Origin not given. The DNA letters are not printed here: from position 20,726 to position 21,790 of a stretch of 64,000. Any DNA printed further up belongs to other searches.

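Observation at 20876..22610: Divergent pair of IS200-like Y1 transposase homologues, one catalytically degenerate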

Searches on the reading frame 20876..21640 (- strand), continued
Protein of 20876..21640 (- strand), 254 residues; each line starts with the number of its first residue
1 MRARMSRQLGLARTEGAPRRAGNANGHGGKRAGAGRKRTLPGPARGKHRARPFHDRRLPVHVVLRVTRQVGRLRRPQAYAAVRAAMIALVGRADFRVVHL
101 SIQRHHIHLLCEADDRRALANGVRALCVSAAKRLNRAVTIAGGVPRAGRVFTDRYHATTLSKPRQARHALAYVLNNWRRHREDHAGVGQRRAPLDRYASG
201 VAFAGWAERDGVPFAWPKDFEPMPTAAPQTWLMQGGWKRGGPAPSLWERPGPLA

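Call 45: predict_structure(alignment_id=A3)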
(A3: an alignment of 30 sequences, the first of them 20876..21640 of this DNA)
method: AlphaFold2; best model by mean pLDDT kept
length: 254 residues; sequences in the alignment: 30
mean_pLDDT: 76.5   pTM: 0.73
mean pLDDT of the five models: 76.5, 76.0, 75.9, 75.8, 73.9
residues with pLDDT >= 90: 116; 70-90: 52; 50-70: 42; < 50: 44
segments of 3 or more residues with pLDDT < 50: 1-29, 35-41, 43-49
pLDDT, mean of each block of 10 residues (from residue 1): 38 37 40 50 47 87 95 91 93 91 91 95 96 97 94 93 93 77 57 74 59 67 89 92 79 58
secondary structure, 60 per line:
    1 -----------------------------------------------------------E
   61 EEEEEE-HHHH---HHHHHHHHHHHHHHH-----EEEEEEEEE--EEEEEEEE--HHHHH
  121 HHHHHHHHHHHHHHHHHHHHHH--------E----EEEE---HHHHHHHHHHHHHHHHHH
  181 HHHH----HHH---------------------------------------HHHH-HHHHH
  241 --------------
elements in order: E60-66 H68-71 H75-89 E95-103 E106-113 H116-142 E156-159 H163-184 H231-234 H236-240

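Call 49: fold_search(model_id=the predicted structure, library=pdb)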
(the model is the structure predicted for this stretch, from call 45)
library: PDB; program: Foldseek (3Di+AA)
matches with E <= 10: 1244; with E <= 0.001: 30
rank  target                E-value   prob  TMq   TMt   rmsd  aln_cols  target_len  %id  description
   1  2xm3_A                2.7e-05  1.00  0.34  0.64   3.1       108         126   19  Deinococcus radiodurans ISDra2 Transposase Left end DNA complex (released 2010-10-13)
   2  2xma_E                6.0e-05  1.00  0.35  0.59   3.0       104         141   20  DEINOCOCCUS RADIODURANS ISDRA2 TRANSPOSASE RIGHT END DNA COMPLEX (released 2010-10-13)
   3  2xma_A                6.0e-05  1.00  0.34  0.58   3.1       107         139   20  DEINOCOCCUS RADIODURANS ISDRA2 TRANSPOSASE RIGHT END DNA COMPLEX (released 2010-10-13)
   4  2xm3_C                6.8e-05  1.00  0.34  0.63   3.0       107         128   20  Deinococcus radiodurans ISDra2 Transposase Left end DNA complex (released 2010-10-13)
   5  2xqc_D                7.2e-05  1.00  0.34  0.60   3.1       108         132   19  DEINOCOCCUS RADIODURANS ISDRA2 TRANSPOSASE COMPLEXED WITH LEFT END RECOGNITION AND CLEAVAGE SITE AND ZN (released 2010-10-13)
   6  2xo6_D                8.6e-05  1.00  0.35  0.64   3.0       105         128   20  DEINOCOCCUS RADIODURANS ISDRA2 TRANSPOSASE Y132F MUTANT COMPLEXED WITH LEFT END RECOGNITION AND CLEAVAGE SITE (released 2010-10-13)
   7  2xm3_D                1.0e-04  1.00  0.34  0.62   3.1       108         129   19  Deinococcus radiodurans ISDra2 Transposase Left end DNA complex (released 2010-10-13)
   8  2xma_B                1.2e-04  1.00  0.35  0.61   3.0       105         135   20  DEINOCOCCUS RADIODURANS ISDRA2 TRANSPOSASE RIGHT END DNA COMPLEX (released 2010-10-13)
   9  2xo6_A                1.2e-04  1.00  0.32  0.57   3.9       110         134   20  DEINOCOCCUS RADIODURANS ISDRA2 TRANSPOSASE Y132F MUTANT COMPLEXED WITH LEFT END RECOGNITION AND CLEAVAGE SITE (released 2010-10-13)
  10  2xm3_B                1.4e-04  1.00  0.34  0.63   3.0       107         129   20  Deinococcus radiodurans ISDra2 Transposase Left end DNA complex (released 2010-10-13)
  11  2f4f_A                1.5e-04  1.00  0.30  0.51   4.0       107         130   16  Crystal structure of IS200 transposase (released 2005-12-13)
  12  2a6m_A                1.5e-04  1.00  0.30  0.53   3.7       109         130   15  Crystal Structure of the ISHp608 Transposase (released 2005-10-25)
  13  2a6m_B                1.9e-04  1.00  0.34  0.54   3.3       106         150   10  Crystal Structure of the ISHp608 Transposase (released 2005-10-25)
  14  2vjv_A                2.1e-04  1.00  0.31  0.55   3.7       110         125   13  Crystal structure of the IS608 transposase in complex with left end 26-mer DNA hairpin and a 6-mer DNA representing th (released 2008-02-19)
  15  4er8_A                2.2e-04  1.00  0.33  0.48   4.7       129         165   16  Structure of the REP associates tyrosine transposase bound to a REP hairpin (released 2012-08-15)
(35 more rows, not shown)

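Call 81: search_protein_families(library=phrogs, proteins=[window:20876-21640:-], max_evalue=0.01)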
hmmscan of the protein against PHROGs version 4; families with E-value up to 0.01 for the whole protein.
window:20876-21640:- (254 aa): 0 families

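Call 88: search_protein_families(library=padloc, proteins=[window:20876-21640:-], max_evalue=0.01)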
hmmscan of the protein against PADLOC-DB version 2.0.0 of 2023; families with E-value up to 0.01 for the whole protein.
window:20876-21640:- (254 aa): 0 families

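Call 101: search_protein_representatives(alignment_id=A3)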
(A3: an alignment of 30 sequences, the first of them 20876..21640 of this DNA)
Query: 30 sequences, 242 profile positions. Proteins with E-value up to 0.001 (for the whole library): 10536; up to 1e-10: 5104; up to 1e-30: 2241. The best 150 are listed.
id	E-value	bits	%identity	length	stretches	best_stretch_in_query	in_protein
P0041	8.8e-96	336.5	-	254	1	1-241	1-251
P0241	5.9e-88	310.8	-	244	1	1-240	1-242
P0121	3.6e-86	305.0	-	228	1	16-239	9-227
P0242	1.3e-82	293.3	-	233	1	6-239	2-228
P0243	9.6e-80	284.0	-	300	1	1-240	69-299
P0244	1.2e-79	283.6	-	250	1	11-241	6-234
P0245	2.5e-79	282.6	-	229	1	18-240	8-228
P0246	1.3e-78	280.3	-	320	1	6-241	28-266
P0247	1.0e-77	277.3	-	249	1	9-240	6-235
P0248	1.6e-77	276.7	-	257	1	19-241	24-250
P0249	2.0e-77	276.4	-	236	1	5-239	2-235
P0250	2.1e-77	276.3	-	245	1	17-240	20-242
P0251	2.8e-77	275.9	-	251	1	1-240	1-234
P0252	5.7e-77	274.9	-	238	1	10-240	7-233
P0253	6.1e-77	274.8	-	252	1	7-240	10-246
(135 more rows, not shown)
